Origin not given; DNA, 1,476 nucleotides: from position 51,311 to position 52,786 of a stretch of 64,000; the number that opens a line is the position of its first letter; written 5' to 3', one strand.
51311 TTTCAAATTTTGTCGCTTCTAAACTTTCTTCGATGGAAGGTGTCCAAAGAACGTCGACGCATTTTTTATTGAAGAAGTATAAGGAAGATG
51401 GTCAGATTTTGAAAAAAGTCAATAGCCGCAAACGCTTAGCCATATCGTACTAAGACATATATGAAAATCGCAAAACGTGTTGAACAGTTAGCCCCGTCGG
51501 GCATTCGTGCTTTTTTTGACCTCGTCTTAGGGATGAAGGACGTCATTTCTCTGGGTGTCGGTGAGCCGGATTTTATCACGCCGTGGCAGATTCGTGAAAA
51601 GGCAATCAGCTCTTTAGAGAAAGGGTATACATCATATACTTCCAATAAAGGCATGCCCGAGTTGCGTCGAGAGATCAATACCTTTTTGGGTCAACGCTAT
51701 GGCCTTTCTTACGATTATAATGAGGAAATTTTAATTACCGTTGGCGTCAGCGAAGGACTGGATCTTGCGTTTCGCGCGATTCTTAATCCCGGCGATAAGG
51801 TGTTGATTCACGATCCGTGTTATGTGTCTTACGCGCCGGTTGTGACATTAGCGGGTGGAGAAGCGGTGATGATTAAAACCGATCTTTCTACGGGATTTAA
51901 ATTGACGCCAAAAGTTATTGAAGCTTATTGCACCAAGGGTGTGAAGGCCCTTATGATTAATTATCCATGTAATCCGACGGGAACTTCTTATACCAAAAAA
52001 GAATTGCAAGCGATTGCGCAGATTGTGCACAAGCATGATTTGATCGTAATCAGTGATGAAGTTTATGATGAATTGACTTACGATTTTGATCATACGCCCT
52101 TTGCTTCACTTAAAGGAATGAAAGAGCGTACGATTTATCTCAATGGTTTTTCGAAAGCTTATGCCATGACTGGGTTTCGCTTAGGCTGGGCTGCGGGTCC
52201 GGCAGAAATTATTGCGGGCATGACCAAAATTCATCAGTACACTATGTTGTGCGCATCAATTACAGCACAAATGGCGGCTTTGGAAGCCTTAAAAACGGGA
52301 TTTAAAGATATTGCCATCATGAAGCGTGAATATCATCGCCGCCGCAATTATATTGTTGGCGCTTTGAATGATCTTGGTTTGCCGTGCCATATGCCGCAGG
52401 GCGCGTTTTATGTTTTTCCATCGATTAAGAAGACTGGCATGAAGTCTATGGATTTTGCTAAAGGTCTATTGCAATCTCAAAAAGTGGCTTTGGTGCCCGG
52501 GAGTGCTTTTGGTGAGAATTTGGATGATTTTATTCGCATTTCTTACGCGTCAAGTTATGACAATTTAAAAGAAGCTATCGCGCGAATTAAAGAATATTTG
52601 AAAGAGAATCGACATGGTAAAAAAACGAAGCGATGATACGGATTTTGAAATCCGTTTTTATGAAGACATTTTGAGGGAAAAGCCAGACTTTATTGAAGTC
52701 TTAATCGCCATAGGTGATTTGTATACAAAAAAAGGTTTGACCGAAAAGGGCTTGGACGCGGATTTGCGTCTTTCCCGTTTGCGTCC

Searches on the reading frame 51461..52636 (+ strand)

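Call 42: search_protein_families(library=pfam, proteins=[window:51461-52636:+], max_evalue=0.0001)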
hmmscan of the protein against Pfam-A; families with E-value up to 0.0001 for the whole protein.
window:51461-52636:+ (391 aa): 3 families
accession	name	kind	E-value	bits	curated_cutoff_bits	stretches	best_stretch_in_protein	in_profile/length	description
PF00155.27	Aminotran_1_2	-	1.9e-69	235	19.7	1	26-376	1-361/361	Aminotransferase class I and II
PF01041.23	DegT_DnrJ_EryC1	-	1.7e-05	24.7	19.8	1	97-199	49-145/360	DegT/DnrJ/EryC1/StrS aminotransferase family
PF00266.25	Aminotran_5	-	7.3e-05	22.3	21.5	0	65-201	45-177/371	Aminotransferase class-V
